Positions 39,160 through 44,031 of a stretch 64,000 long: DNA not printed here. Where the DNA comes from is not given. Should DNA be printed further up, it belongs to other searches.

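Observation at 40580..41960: Near-identical in-frame tandem DNA repeats of roughly 160 bp inside the giant gene: a likely recombination-driven size or antigenic variation cassette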

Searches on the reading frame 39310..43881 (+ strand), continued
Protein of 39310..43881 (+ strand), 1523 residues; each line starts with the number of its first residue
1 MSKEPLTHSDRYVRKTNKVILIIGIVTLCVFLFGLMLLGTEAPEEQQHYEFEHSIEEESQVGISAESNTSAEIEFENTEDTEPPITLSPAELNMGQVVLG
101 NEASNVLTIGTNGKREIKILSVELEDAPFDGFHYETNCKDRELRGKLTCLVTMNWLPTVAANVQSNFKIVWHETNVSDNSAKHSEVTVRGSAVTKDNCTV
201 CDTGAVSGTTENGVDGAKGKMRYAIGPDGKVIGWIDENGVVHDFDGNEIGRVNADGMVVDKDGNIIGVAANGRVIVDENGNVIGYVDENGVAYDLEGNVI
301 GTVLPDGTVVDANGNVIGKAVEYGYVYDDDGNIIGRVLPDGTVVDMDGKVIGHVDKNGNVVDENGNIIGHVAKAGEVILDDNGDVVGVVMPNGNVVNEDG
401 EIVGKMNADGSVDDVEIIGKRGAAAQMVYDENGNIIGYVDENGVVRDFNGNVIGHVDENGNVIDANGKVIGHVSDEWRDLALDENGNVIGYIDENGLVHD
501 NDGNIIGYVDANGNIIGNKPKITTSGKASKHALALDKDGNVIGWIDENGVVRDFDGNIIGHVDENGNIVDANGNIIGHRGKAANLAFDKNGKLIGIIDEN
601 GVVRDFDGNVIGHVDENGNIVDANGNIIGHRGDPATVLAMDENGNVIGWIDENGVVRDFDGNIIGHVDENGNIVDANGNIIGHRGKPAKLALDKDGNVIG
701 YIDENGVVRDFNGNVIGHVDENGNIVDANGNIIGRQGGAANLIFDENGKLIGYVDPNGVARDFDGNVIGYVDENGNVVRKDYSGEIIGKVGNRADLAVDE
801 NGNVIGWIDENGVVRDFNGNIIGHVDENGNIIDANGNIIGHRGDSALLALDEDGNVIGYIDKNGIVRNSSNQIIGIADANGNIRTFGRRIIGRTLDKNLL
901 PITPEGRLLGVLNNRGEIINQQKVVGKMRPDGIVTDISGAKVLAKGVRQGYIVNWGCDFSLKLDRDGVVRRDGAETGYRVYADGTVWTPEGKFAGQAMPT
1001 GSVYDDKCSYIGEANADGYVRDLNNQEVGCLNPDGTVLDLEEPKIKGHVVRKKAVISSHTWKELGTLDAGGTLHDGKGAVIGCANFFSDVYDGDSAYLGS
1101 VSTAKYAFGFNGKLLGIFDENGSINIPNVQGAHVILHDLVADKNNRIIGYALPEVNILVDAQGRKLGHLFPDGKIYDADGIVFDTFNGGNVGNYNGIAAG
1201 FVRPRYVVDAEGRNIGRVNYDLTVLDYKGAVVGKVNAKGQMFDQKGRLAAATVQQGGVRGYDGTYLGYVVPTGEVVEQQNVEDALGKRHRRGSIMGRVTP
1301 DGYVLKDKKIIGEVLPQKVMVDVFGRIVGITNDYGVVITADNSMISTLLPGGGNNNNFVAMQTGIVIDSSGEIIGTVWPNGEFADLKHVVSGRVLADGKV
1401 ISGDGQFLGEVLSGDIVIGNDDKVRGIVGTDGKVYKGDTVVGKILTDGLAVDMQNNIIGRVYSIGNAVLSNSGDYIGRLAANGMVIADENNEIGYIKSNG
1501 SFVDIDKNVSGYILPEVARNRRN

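Call 41: find_encoding_contigs(protein=P0204, flank=8000, max_places=2)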
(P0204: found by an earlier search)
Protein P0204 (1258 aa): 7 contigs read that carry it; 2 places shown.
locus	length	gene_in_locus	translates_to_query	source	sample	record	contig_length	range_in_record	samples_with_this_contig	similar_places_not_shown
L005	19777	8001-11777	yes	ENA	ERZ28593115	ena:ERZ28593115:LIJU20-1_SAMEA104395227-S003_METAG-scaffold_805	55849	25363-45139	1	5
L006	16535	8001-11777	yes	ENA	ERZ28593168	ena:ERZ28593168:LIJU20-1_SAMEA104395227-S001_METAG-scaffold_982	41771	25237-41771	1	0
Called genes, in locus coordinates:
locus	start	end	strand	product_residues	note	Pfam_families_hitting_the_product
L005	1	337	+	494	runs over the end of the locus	-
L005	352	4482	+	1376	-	-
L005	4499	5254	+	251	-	PF04335:VirB8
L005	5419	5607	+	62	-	-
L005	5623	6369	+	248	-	PF04335:VirB8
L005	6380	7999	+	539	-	PF03524:CagX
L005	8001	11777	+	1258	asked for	PF05593:RHS_repeat (faint), PF12396:DUF3659 (faint), PF21784:Bflower (faint), PF21785:Bflower_2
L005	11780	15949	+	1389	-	PF21784:Bflower (faint), PF21785:Bflower_2, PF03743:TrbI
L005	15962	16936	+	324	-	PF00437:T2SSE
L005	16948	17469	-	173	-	PF02417:Chromate_transp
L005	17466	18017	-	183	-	PF02417:Chromate_transp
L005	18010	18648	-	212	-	PF00657:Lipase_GDSL, PF13472:Lipase_GDSL_2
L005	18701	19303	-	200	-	-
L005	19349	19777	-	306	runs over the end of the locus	PF01545:Cation_efflux, PF16916:ZT_dimer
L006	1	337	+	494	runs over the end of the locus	-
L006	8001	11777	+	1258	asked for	PF05593:RHS_repeat (faint), PF12396:DUF3659 (faint), PF21784:Bflower (faint), PF21785:Bflower_2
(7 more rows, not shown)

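Call 45: find_encoding_contigs(protein=P0020, flank=3000, max_places=2)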
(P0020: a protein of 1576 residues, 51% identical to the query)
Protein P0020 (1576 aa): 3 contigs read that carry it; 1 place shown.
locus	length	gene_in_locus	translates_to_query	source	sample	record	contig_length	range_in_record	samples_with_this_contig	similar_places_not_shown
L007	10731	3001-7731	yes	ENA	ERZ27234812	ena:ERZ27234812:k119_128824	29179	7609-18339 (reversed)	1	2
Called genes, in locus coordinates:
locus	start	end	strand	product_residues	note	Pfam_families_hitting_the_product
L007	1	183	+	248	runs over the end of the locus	PF04335:VirB8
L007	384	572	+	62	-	-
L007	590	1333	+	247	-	PF04335:VirB8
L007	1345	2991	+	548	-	PF03524:CagX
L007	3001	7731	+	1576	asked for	PF21784:Bflower (faint), PF21785:Bflower_2, PF05593:RHS_repeat (faint), PF12396:DUF3659 (weak), PF21785:Bflower_2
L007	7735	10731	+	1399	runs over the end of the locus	PF12396:DUF3659 (faint), PF21784:Bflower (faint), PF21785:Bflower_2, PF03743:TrbI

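Call 46: find_encoding_contigs(protein=P0195, flank=3000, max_places=2)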
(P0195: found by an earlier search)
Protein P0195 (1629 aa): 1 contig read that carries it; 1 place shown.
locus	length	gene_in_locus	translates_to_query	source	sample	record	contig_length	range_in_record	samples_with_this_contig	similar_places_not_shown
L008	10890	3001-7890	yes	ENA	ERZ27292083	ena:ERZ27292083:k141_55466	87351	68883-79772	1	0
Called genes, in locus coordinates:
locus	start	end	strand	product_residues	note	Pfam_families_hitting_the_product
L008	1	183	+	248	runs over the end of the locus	PF04335:VirB8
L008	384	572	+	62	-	-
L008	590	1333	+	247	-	PF04335:VirB8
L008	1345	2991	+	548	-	PF03524:CagX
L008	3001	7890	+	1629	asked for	PF21785:Bflower_2, PF05593:RHS_repeat (faint), PF12396:DUF3659 (weak), PF21785:Bflower_2, PF21784:Bflower (weak), PF21785:Bflower_2 (weak)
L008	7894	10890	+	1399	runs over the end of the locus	PF12396:DUF3659 (faint), PF21784:Bflower (faint), PF21785:Bflower_2, PF03743:TrbI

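Call 51: find_encoding_contigs(protein=P0035, flank=9000, max_places=2)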
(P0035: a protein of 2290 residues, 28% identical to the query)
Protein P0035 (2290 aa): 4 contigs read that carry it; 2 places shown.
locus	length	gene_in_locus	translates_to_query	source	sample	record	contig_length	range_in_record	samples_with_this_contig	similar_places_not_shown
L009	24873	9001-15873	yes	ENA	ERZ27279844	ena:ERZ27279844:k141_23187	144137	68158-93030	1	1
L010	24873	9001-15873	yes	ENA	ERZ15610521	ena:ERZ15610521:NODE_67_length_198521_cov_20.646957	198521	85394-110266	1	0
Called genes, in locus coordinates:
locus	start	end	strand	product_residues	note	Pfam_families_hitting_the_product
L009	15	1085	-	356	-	-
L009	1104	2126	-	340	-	-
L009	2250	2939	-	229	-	PF00561:Abhydrolase_1, PF12697:Abhydrolase_6, PF12146:Hydrolase_4 (weak)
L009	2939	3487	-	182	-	PF00857:Isochorismatase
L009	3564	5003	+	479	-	PF00270:DEAD, PF04851:ResIII, PF00271:Helicase_C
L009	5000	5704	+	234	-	PF02230:Abhydrolase_2, PF00326:Peptidase_S9 (faint), PF00756:Esterase (weak)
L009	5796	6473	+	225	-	PF04335:VirB8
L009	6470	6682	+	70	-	-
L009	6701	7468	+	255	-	PF04335:VirB8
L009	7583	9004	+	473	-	PF03524:CagX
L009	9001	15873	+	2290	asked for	PF12396:DUF3659 (faint), PF21784:Bflower (faint), PF05593:RHS_repeat (faint), PF21785:Bflower_2, PF03743:TrbI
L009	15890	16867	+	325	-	PF00437:T2SSE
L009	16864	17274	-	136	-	PF07309:FlaF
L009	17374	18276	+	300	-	PF00497:SBP_bac_3 (faint)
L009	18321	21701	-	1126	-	PF07690:MFS_1, PF01553:Acyltransferase, PF00501:AMP-binding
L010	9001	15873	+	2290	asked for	PF12396:DUF3659 (faint), PF21784:Bflower (faint), PF05593:RHS_repeat (faint), PF21785:Bflower_2, PF03743:TrbI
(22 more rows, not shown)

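Call 54: find_related_loci(query=window:39310-43878:+, collection=genome_contigs, flank=3000)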
Query window:39310-43878:+ (1523 aa) in genome_contigs; peptide patterns used: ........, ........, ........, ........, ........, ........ (x = any residue, [..] = any of these).
171 stretches matched a pattern; 26 encode a relative of the query (tblastn E <= 1e-3); 24 distinct loci.
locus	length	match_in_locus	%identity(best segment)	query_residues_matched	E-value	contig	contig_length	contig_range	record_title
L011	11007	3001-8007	59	1-1523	0e+0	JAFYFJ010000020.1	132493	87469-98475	MAG: Alphaproteobacteria bacterium isolate RGIG7040 Sheep_Rumen.Co__c599031, whole genome shotgun sequence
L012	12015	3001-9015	61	1-1523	0e+0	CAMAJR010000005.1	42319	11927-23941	MAG: uncultured Alphaproteobacteria bacterium isolate SRR5666655_bin.23_metaWRAP_v1.3_MAG genome assembly, contig: ERZ11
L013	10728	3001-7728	48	1-1523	0e+0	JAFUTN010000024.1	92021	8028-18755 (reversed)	MAG: Alphaproteobacteria bacterium isolate RGIG4812 Roe_deer_Reticulum.Co__c449625, whole genome shotgun sequence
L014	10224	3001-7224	58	1-1518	0e+0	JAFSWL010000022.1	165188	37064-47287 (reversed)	MAG: Alphaproteobacteria bacterium isolate RGIG3536 Goat_Rumen.Co__c972046, whole genome shotgun sequence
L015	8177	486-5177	63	1-1518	0e+0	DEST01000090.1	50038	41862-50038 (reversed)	MAG TPA_asm: Alphaproteobacteria bacterium UBA3307 UBA3307_contig_102051, whole genome shotgun sequence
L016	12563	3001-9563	56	214-1523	0e+0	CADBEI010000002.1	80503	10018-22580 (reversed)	MAG: uncultured proteobacterium isolate RUG13901 genome assembly, contig: RUG13901_asm_2, whole genome shotgun sequence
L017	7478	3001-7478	56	1-1523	0e+0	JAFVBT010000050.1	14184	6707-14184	MAG: Alphaproteobacteria bacterium isolate RGIG5026 Roe_deer_Rumen.Co__c712317, whole genome shotgun sequence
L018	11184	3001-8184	57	1-1523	0e+0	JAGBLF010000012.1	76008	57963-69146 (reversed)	MAG: Alphaproteobacteria bacterium isolate RGIG9217 Water_deer_Rumen-1__c232049, whole genome shotgun sequence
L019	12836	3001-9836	56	1-1523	0e+0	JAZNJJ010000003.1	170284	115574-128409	MAG: Alphaproteobacteria bacterium isolate T1900044680_TS20190146.MAGScoT_cleanbin_000022 SGB_1681_k141_1758589, whole g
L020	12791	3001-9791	54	1-1523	0e+0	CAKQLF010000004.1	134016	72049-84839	MAG: uncultured Alphaproteobacteria bacterium isolate REFINED_METABAT215_TOP10_CONTIGS_1500_ASSEMBLY_K77_MERGED__Hadza_M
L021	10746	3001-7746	58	1-1523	0e+0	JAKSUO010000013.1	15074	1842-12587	MAG: Alphaproteobacteria bacterium isolate Horse_feces335 MAG335_13, whole genome shotgun sequence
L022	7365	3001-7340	56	1-1523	0e+0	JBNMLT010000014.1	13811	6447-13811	MAG: Alphaproteobacteria bacterium isolate CM_BacRUG1152.10 k141_72818_length_13811_cov_9.0000, whole genome shotgun seq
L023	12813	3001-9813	55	1-1523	0e+0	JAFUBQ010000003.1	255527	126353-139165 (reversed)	MAG: Alphaproteobacteria bacterium isolate RGIG4347 Roe_deer_Jejunum-1__c175, whole genome shotgun sequence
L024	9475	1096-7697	55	1-1523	0e+0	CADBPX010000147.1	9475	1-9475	MAG: uncultured proteobacterium isolate RUG14194 genome assembly, contig: RUG14194_asm_147, whole genome shotgun sequenc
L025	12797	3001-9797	53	1-1523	0e+0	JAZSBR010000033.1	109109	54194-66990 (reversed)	MAG: Alphaproteobacteria bacterium isolate T1900044927_TS20190393.MAGScoT_cleanbin_000012 SGB_3385_k141_1047019, whole g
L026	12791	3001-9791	57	1-1523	0e+0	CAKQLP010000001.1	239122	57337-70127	MAG: uncultured Alphaproteobacteria bacterium isolate REFINED_METABAT215_TOP10_CONTIGS_1500_ASSEMBLY_K77_MERGED__Hadza_M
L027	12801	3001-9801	41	1-1523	0e+0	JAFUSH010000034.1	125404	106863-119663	MAG: Alphaproteobacteria bacterium isolate RGIG4780 Roe_deer_Reticulum-3__c1106, whole genome shotgun sequence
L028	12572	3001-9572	59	214-1523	0e+0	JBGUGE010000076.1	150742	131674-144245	MAG: Alphaproteobacteria bacterium isolate ruminal_MAG_381 ruminal_MAG_381_contig_0076, whole genome shotgun sequence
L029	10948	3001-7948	43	1-1523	0e+0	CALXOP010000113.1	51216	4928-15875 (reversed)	MAG: uncultured Alphaproteobacteria bacterium isolate E12__bin290 genome assembly, contig: E12__k127_5579550, whole geno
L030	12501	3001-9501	37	63-1523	0e+0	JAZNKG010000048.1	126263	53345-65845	MAG: Alphaproteobacteria bacterium isolate T1900044677_TS20190143.MAGScoT_cleanbin_000004 SGB_1643_k141_1987116, whole g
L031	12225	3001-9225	37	7-1523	0e+0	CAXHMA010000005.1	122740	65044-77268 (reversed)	MAG: uncultured Alphaproteobacteria bacterium isolate ena-SAMPLE-TAB-22-03-2024-10:43:23:852-115549 genome assembly, con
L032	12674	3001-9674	42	1-1523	0e+0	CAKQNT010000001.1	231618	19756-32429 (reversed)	MAG: uncultured Alphaproteobacteria bacterium isolate REFINED_METABAT215_TOP10_CONTIGS_1500_ASSEMBLY_K77_MERGED__Hadza_M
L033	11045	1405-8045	41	1-1523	0e+0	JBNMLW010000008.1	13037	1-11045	MAG: Alphaproteobacteria bacterium isolate CM_BacCAZ1100.7 k141_134697_length_13037_cov_10.0000, whole genome shotgun se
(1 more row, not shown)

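Call 68: search_solved_structures(query=window:39310-43881:+, max_evalue=0.01)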
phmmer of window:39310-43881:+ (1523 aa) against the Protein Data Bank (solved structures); distinct sequences matched with E-value up to 0.01: 0.
